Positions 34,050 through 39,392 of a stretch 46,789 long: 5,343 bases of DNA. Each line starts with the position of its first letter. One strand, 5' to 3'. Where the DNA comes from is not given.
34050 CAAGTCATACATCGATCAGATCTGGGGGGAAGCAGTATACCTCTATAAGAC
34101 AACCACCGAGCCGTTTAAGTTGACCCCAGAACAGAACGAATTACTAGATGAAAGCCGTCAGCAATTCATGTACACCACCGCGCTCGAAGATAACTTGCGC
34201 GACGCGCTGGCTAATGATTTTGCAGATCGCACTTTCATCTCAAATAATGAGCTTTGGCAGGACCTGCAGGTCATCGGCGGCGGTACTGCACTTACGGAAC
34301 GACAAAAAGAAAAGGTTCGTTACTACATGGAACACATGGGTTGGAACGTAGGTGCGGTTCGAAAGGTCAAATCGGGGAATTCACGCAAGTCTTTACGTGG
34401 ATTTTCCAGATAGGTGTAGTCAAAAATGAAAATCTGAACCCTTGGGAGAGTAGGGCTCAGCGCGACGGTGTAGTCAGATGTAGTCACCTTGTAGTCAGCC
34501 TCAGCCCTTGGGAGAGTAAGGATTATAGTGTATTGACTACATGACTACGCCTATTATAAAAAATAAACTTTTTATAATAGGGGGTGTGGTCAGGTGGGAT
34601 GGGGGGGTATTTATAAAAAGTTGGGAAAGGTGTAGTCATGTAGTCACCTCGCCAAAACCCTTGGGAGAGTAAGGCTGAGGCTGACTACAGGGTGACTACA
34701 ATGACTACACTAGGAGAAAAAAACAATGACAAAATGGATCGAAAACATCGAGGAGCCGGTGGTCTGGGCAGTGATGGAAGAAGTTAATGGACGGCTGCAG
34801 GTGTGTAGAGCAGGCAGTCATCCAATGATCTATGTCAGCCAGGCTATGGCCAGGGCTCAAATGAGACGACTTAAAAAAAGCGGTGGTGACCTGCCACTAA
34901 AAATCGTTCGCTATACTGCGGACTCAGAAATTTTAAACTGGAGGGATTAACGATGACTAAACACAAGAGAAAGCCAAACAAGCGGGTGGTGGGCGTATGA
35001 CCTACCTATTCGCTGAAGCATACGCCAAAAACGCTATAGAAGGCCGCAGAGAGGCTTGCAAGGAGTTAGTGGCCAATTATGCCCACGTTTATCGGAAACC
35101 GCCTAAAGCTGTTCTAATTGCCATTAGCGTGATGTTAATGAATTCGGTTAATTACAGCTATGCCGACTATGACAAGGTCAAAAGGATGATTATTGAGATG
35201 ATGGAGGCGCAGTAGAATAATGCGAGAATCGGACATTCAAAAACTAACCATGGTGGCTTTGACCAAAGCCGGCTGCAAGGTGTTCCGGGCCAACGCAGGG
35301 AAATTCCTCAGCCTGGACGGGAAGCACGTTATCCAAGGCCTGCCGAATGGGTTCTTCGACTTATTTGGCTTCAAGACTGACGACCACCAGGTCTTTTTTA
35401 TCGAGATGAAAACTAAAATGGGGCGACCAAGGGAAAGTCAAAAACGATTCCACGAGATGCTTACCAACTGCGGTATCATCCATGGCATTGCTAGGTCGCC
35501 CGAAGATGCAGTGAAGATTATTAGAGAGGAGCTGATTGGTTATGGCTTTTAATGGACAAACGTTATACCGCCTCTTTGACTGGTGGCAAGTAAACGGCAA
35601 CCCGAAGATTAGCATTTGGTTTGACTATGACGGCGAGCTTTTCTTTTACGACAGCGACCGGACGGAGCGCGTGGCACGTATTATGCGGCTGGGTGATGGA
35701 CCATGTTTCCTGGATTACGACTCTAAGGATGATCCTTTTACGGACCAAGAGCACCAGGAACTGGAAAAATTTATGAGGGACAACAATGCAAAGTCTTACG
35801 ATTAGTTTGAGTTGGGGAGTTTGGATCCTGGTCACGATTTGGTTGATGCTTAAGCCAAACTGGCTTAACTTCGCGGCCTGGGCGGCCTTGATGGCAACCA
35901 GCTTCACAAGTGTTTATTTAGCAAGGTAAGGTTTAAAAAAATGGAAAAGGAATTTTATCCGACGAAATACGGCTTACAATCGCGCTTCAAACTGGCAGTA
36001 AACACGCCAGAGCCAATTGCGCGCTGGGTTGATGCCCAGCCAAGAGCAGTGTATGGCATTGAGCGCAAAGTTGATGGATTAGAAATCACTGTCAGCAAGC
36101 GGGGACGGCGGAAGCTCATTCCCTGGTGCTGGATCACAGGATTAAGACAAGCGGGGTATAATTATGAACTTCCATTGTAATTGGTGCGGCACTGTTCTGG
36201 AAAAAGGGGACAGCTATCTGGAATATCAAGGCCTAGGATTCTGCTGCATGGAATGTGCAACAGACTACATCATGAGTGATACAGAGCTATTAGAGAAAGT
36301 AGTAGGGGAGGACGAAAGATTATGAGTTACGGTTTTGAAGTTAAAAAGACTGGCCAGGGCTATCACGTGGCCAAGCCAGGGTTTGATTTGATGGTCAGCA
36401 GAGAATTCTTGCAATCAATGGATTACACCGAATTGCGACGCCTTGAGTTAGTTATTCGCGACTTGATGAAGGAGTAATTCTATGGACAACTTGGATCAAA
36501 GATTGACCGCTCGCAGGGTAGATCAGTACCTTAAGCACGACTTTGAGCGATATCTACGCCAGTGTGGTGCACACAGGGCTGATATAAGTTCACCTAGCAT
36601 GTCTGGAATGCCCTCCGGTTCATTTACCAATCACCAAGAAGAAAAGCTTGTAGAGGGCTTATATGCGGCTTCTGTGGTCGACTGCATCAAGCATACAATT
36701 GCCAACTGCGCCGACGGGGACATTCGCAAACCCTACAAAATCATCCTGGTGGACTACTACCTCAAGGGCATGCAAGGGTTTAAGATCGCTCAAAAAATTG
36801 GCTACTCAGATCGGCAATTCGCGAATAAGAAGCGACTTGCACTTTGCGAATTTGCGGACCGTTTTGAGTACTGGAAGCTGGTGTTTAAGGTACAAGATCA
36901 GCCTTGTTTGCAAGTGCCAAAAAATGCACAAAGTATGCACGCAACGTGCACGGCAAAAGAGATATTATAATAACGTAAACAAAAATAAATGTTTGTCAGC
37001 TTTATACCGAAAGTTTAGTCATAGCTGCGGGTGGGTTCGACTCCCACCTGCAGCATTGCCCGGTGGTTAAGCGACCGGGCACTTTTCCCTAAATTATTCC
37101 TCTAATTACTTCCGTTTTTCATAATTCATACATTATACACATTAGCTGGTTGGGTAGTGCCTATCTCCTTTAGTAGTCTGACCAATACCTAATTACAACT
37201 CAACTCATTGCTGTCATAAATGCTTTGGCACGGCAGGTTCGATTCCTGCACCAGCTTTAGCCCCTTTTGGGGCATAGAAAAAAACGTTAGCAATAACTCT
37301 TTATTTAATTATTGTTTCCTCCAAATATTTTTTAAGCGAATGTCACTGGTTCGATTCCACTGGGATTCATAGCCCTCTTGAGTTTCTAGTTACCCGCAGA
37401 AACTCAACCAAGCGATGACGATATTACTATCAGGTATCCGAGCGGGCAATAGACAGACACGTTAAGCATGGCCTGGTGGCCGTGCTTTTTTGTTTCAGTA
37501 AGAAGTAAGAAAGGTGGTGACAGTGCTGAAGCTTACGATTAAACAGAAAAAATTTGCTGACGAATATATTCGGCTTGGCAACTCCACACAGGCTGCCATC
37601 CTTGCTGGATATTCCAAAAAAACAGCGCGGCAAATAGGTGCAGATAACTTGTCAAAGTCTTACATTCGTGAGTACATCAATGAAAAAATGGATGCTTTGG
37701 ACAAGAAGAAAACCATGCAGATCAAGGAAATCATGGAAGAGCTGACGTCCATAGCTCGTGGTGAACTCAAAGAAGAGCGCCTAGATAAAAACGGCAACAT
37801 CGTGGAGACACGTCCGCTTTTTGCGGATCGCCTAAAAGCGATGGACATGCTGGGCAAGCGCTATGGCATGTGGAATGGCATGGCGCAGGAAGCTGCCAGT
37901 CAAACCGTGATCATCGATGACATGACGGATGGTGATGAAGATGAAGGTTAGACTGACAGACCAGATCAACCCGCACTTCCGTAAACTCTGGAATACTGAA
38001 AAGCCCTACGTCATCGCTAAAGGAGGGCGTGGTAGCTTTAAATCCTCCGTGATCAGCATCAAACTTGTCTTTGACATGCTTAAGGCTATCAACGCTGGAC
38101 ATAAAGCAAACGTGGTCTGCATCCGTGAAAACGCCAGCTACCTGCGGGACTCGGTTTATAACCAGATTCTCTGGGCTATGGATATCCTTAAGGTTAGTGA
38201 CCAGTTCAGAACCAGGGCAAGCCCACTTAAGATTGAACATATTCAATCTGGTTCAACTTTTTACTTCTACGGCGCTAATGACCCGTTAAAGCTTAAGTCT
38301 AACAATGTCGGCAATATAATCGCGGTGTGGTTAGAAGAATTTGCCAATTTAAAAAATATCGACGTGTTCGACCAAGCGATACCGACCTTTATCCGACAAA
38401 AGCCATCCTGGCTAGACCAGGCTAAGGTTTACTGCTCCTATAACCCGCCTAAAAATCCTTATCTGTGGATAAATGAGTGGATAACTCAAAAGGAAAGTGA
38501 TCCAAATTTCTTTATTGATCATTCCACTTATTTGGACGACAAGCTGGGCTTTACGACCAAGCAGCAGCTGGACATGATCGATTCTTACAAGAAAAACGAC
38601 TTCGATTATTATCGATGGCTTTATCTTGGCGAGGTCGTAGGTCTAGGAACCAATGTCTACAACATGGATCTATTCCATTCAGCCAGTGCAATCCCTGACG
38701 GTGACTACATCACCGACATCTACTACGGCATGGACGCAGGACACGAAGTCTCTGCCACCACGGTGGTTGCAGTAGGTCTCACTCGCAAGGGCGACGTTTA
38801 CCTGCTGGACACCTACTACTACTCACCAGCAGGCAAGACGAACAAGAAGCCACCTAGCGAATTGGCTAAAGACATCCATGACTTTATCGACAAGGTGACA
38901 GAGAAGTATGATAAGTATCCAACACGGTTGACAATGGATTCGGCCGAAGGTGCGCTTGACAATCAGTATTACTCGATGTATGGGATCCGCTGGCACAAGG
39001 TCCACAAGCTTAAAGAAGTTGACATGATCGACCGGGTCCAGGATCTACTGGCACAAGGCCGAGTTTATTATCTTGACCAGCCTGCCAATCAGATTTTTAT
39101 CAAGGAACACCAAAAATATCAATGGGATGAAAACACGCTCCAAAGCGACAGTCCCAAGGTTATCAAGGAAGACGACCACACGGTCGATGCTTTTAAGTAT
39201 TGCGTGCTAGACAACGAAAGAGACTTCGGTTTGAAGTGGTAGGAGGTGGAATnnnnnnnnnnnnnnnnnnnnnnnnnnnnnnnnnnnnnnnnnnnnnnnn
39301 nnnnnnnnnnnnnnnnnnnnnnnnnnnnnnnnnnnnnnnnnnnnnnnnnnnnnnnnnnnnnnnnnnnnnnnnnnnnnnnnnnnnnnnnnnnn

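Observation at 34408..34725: Iteron-like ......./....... arrays directly after the primase/VirE gene: candidate origin of replication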

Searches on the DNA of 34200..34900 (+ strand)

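Call 11: search_dna_similar(query=window:34300-34800:+, collection=phages, mode=distant, max_rows=30)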
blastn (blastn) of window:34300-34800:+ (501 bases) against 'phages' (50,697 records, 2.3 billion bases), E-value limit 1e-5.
Records with a match: 4; places in all: 6; records where one place covers at least 80% of the query: 2.
Best place of each record, by identity: 80-90% 2; 60-80% 2.
By first word of the organism name: Lactobacillus 4.
By host as written in the record: - 2; Lactobacillus delbrueckii subsp. lactis strains LKT and ATCC 15808 2.
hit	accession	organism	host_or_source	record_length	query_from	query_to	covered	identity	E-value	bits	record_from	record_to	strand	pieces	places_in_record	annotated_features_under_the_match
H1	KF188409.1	Lactobacillus phage phiJB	-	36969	4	501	99%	71.9%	1e-72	279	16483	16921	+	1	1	hypothetical protein (x2)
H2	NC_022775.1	Lactobacillus phage phiJB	-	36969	4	501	99%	71.9%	1e-72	279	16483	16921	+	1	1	DNA helicase | hypothetical protein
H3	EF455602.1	Lactobacillus phage LL-H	Lactobacillus delbrueckii subsp. lactis ...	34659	303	412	22%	82.9%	5e-20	104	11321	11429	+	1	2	putative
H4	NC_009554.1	Lactobacillus phage LL-H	Lactobacillus delbrueckii subsp. lactis ...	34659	303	412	22%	82.9%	5e-20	104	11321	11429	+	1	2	putative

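Call 12: get_annotated_region(hit=H3, flank=2500)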
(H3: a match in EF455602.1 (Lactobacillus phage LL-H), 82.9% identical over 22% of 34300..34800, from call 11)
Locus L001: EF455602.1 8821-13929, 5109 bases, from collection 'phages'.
description: Lactobacillus phage LL-H, complete genome.
organism: Lactobacillus phage LL-H (NCBI taxid 12348)
taxonomy: Viruses; Duplodnaviria; Heunggongvirae; Uroviricota; Caudoviricetes
host: Lactobacillus delbrueckii subsp. lactis strains LKT and ATCC 15808; source: -; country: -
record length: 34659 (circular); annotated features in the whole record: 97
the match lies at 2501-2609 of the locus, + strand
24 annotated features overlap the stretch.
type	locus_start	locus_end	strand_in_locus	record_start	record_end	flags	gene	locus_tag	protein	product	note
CDS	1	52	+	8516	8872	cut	-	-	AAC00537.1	hypothetical protein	ORF118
regulatory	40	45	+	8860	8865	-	-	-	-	ribosome_binding_site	-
CDS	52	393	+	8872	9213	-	-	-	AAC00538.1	hypothetical protein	ORF113A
regulatory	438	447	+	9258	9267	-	-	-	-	ribosome_binding_site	-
CDS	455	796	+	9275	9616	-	-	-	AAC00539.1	hypothetical protein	ORF113B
regulatory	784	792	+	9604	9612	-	g17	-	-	ribosome_binding_site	-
CDS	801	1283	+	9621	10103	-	g17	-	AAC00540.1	main tail protein gp19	-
regulatory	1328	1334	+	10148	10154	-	-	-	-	ribosome_binding_site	-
CDS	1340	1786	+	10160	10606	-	-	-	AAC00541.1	hypothetical protein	ORF148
regulatory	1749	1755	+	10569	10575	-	-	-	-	ribosome_binding_site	-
CDS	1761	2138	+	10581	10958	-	-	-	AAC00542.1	hypothetical protein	ORF125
regulatory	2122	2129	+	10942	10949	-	-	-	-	ribosome_binding_site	-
CDS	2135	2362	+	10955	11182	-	-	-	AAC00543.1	hypothetical protein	ORF75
rep_origin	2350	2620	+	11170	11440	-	-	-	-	-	putative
regulatory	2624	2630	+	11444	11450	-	-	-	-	ribosome_binding_site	-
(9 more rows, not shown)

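Call 13: get_annotated_region(hit=H2, flank=2500)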
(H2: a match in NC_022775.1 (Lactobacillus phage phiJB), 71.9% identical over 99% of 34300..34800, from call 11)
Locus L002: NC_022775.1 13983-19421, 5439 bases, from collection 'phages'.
description: Lactobacillus phage phiJB, complete genome.
organism: Lactobacillus phage phiJB (NCBI taxid 1399941)
taxonomy: Viruses; Duplodnaviria; Heunggongvirae; Uroviricota; Caudoviricetes
host: -; source: -; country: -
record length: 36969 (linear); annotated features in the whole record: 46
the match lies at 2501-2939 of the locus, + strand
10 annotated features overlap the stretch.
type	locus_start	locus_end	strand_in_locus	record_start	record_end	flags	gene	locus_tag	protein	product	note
CDS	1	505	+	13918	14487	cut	-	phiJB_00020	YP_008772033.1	single strand DNA binding protein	-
CDS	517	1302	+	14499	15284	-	-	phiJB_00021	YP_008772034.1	DNA polymerase/primase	-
CDS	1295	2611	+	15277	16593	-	-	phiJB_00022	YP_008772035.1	DNA helicase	similar to hypothetical protein FI9785_818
CDS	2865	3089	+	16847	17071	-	-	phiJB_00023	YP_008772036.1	hypothetical protein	similar to hypothetical protein LDBND_1220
CDS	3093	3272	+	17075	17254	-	-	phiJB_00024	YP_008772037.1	complement component C9 precursor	-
CDS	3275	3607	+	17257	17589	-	-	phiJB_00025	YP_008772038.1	Holliday junction resolvase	-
CDS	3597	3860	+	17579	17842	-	-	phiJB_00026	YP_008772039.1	hypothetical protein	-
CDS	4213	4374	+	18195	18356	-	-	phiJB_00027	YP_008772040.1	hypothetical protein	-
CDS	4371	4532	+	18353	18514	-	-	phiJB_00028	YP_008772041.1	hypothetical protein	similar to hypothetical protein LDBUL 1519_00693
CDS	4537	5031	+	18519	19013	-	-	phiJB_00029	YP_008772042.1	transcriptional activator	similar to hypothetical protein LDBUL 1519_00694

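Call 95: search_rna_families(source=window, start=34200, end=34900, threshold=evalue, max_evalue=1)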
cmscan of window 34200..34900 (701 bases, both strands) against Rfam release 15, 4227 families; matches with E-value up to 1: 1.
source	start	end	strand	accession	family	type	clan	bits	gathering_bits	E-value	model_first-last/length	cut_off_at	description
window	34479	34700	+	RF04207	MIR5048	Gene; miRNA;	-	28.5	160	0.00015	1-356/356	no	MIR5048 microRNA precursor family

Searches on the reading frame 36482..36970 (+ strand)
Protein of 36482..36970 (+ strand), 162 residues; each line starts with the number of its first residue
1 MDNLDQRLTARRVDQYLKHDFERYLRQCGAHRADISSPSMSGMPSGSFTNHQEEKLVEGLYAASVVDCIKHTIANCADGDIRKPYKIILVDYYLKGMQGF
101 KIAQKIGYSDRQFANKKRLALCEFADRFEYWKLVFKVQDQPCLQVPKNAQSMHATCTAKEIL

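Call 10: search_protein_families(library=phrogs, proteins=[window:36482-36970:+])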
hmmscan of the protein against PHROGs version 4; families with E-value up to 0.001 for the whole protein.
window:36482-36970:+ (162 aa): 2 families
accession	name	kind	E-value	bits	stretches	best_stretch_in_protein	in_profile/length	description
phrog_248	-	transcription regulation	1e-35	124.2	1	2-150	14-158/161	transcriptional activator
phrog_8834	-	unknown function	3.4e-05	24.9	1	35-129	4-99/108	-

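Call 63: search_protein_families(library=pfam, proteins=[window:36482-36970:+], max_evalue=0.01)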
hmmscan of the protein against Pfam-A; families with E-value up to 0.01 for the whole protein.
window:36482-36970:+ (162 aa): 0 families

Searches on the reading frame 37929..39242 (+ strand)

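Call 10: search_protein_families(library=phrogs, proteins=[window:37929-39242:+])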
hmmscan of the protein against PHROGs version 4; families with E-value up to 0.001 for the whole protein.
window:37929-39242:+ (437 aa): 6 families
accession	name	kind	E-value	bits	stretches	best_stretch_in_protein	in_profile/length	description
phrog_2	-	head and packaging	4.2e-52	178.9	1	11-430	262-593/807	terminase large subunit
phrog_3717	-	head and packaging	5.1e-45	155.1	1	9-274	7-262/277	terminase large subunit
phrog_8711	-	head and packaging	1.1e-18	68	1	1-91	1-87/89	terminase large subunit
phrog_10250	-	head and packaging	2.3e-10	41.6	1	263-426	45-212/228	terminase large subunit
phrog_5653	-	head and packaging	6.1e-08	33.6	1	262-428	30-179/199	terminase large subunit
phrog_6672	-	head and packaging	1.7e-05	25.4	1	313-427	20-127/145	terminase large subunit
